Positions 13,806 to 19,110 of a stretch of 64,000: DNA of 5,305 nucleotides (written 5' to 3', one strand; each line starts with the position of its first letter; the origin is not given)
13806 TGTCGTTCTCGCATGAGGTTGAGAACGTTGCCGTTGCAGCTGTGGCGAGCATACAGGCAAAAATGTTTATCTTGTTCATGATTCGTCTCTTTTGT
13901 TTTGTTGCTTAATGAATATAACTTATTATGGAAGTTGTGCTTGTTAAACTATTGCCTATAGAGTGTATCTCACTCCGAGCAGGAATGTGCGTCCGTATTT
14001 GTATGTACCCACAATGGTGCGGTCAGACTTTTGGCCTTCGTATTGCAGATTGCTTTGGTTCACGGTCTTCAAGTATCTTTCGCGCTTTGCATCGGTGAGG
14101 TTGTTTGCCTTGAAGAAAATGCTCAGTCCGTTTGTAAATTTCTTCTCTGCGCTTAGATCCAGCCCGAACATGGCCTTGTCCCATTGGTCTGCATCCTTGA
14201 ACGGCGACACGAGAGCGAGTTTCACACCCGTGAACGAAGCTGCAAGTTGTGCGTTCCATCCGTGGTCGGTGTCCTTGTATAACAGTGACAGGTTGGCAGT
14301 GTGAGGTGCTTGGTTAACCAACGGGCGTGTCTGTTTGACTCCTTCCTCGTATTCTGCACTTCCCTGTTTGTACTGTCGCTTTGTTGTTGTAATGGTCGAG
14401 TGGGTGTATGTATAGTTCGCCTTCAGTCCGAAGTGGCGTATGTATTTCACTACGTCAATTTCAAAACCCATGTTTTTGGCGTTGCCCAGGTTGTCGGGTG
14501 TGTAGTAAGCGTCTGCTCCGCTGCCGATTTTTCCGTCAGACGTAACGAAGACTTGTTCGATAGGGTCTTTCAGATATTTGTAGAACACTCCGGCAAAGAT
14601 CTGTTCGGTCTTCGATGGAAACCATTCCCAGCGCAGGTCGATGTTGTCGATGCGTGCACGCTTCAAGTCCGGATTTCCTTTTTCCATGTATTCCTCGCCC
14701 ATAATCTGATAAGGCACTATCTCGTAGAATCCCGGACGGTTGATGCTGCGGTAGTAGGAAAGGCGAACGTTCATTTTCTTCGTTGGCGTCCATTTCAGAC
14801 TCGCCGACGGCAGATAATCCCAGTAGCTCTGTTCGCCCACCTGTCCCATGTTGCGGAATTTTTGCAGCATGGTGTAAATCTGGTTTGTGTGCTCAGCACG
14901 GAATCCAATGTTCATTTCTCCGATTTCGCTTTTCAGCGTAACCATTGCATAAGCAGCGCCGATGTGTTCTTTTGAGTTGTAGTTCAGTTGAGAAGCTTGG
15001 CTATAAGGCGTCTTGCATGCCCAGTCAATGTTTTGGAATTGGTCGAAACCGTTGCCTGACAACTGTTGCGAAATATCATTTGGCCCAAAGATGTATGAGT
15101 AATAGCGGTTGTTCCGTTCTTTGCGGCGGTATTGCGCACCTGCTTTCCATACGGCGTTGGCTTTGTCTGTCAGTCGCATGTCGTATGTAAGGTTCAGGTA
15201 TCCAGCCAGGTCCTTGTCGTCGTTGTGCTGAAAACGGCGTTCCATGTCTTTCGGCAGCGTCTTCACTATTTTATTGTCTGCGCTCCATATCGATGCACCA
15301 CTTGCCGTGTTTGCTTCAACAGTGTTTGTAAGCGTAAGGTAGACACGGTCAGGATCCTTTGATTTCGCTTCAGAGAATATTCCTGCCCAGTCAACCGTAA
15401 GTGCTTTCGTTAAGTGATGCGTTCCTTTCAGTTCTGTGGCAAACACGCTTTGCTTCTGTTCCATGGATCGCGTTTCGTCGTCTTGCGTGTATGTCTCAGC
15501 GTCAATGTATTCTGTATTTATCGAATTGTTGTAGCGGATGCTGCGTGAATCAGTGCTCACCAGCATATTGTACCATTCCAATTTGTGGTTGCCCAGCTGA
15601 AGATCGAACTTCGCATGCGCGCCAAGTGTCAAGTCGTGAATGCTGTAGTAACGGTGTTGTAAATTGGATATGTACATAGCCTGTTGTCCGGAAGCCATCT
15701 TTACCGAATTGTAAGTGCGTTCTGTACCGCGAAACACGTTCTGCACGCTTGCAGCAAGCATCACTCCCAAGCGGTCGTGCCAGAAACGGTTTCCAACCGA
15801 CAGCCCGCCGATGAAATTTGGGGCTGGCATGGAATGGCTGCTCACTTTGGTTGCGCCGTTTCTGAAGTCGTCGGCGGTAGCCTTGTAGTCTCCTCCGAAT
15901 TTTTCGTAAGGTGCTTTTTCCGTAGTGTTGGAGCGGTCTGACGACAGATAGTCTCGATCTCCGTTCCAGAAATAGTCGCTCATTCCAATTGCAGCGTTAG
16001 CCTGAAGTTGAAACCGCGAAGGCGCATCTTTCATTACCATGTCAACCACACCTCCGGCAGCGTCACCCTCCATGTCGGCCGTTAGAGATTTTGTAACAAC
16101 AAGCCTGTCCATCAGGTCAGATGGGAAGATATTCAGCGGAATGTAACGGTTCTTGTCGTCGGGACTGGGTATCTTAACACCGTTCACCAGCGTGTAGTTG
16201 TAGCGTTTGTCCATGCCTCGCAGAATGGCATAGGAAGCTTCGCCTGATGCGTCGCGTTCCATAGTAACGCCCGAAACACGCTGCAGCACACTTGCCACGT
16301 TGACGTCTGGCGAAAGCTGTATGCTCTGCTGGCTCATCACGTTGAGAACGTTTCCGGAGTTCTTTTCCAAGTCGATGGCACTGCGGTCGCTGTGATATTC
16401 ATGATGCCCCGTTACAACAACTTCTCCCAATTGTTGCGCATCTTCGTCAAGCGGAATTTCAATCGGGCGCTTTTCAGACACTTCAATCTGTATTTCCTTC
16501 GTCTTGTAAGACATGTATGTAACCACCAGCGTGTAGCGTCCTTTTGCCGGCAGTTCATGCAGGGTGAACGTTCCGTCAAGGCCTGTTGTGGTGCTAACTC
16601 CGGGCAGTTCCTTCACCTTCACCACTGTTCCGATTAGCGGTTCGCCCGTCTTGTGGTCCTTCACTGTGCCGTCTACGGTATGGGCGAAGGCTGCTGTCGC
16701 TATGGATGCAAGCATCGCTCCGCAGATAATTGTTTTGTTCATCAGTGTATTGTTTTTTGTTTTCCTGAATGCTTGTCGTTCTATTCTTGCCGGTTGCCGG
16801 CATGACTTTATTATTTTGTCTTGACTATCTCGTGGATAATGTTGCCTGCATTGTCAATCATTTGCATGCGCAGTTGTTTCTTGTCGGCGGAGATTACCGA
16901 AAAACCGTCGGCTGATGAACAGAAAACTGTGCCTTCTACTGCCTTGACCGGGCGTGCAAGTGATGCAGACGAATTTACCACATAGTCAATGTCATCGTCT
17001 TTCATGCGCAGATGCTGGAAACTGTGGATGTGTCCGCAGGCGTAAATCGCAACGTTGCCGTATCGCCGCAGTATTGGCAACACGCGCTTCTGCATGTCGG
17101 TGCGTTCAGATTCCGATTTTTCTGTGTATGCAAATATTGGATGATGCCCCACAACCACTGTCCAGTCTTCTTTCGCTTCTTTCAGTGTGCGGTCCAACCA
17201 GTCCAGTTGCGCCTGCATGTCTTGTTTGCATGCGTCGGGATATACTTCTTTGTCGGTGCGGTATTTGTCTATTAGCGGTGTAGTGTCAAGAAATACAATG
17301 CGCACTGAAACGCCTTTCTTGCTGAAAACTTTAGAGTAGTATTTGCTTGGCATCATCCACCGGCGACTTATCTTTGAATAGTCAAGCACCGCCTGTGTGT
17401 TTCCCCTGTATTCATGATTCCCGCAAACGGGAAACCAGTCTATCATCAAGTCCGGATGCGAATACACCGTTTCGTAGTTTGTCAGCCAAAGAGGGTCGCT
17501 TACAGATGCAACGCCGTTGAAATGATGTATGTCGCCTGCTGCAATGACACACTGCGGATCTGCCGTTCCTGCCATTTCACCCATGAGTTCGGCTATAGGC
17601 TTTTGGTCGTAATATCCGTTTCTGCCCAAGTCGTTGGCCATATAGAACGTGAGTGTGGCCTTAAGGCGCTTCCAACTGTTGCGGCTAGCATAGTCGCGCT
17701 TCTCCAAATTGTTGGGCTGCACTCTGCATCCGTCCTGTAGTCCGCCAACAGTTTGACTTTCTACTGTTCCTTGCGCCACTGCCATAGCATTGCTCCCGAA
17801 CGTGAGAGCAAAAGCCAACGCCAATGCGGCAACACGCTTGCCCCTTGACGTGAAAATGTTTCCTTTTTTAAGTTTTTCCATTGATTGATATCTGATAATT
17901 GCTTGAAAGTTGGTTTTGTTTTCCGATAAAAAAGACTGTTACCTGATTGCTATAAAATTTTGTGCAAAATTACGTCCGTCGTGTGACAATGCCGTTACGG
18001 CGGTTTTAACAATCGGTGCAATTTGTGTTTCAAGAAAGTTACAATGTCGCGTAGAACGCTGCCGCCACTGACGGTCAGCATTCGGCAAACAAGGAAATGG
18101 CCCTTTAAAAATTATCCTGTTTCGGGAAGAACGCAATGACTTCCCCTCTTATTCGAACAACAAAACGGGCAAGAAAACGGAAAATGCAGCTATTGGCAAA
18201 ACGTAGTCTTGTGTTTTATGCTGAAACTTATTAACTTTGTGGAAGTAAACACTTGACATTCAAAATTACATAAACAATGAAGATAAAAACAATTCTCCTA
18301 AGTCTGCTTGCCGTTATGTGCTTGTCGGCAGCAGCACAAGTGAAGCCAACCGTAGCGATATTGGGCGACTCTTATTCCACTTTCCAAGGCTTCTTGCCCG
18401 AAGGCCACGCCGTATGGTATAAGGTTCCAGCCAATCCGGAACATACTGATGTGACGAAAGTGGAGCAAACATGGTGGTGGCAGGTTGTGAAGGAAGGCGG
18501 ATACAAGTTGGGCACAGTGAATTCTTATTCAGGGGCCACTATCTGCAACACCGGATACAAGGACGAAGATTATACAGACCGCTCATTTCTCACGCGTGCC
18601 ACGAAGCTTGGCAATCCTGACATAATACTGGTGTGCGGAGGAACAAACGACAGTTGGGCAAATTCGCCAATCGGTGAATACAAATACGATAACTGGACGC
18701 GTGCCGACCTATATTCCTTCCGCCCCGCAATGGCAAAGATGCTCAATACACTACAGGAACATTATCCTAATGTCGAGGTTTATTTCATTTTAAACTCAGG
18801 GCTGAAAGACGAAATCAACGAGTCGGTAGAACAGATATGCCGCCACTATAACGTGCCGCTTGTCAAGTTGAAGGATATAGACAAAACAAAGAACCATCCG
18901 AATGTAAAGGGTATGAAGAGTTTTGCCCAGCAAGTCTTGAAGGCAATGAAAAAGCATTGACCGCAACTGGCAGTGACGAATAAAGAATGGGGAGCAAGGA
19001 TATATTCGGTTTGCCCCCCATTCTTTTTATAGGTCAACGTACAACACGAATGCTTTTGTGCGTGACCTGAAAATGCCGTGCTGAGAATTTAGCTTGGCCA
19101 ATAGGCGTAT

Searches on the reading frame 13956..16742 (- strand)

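Call 15: search_protein_families(library=pfam, proteins=[window:13956-16742:-], max_evalue=0.0001)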
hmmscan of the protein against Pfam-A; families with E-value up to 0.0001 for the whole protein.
window:13956-16742:- (928 aa): 5 families
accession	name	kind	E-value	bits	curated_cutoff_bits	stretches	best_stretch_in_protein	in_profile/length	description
PF14905.12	OMP_b-brl_3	-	4e-33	115.5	27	1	504-910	45-402/408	Outer membrane protein beta-barrel family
PF00593.30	TonB_dep_Rec_b-barrel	-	2.4e-31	110.5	27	1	499-882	64-436/436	TonB dependent receptor-like, beta-barrel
PF13715.12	CarbopepD_reg_2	-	1.4e-17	63.9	32.2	1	23-110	1-88/88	CarboxypepD_reg-like domain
PF07715.20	Plug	-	2.1e-14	54.3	23.9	1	132-232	8-107/107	TonB-dependent Receptor Plug Domain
PF13620.12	CarboxypepD_reg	-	1.7e-12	48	32.3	1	22-93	1-74/82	Carboxypeptidase regulatory-like domain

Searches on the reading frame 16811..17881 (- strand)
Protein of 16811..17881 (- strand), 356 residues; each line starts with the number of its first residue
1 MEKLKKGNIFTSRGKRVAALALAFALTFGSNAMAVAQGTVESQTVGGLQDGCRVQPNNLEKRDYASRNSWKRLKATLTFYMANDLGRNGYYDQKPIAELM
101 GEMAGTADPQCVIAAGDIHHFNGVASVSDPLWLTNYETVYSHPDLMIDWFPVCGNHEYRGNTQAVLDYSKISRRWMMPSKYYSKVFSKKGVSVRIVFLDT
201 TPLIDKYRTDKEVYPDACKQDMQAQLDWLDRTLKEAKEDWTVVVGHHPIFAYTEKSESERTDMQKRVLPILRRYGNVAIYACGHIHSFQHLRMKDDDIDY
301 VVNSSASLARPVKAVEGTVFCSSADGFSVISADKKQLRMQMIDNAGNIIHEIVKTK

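Call 5: search_protein_families(library=pfam, proteins=[window:16811-17881:-], max_evalue=0.01)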
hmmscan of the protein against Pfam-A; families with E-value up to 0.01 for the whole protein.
window:16811-17881:- (356 aa): 1 family
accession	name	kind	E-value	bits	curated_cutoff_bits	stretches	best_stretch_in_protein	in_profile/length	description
PF00149.33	Metallophos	-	1.7e-14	55.1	21.5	1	82-287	6-190/191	Calcineurin-like phosphoesterase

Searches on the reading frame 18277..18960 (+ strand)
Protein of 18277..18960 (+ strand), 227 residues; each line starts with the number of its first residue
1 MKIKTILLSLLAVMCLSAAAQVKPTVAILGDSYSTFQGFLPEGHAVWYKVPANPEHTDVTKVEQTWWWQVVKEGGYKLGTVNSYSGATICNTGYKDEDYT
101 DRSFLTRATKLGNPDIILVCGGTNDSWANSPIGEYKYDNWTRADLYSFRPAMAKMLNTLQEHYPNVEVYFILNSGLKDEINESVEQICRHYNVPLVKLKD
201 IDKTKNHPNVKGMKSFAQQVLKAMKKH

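Call 5: search_protein_families(library=pfam, proteins=[window:18277-18960:+], max_evalue=0.01)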
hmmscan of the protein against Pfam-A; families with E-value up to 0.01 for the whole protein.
window:18277-18960:+ (227 aa): 3 families
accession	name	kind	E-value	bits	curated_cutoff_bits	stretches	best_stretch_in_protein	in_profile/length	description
PF16255.11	Lipase_GDSL_lke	-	1e-79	267.1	29.2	1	25-221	2-200/203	GDSL-like Lipase/Acylhydrolase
PF13472.12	Lipase_GDSL_2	-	7.8e-11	43.2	32.9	1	29-213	2-176/178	GDSL-like Lipase/Acylhydrolase family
PF00657.28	Lipase_GDSL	-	0.0011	19.5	23.6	1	28-218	3-206/208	GDSL-like Lipase/Acylhydrolase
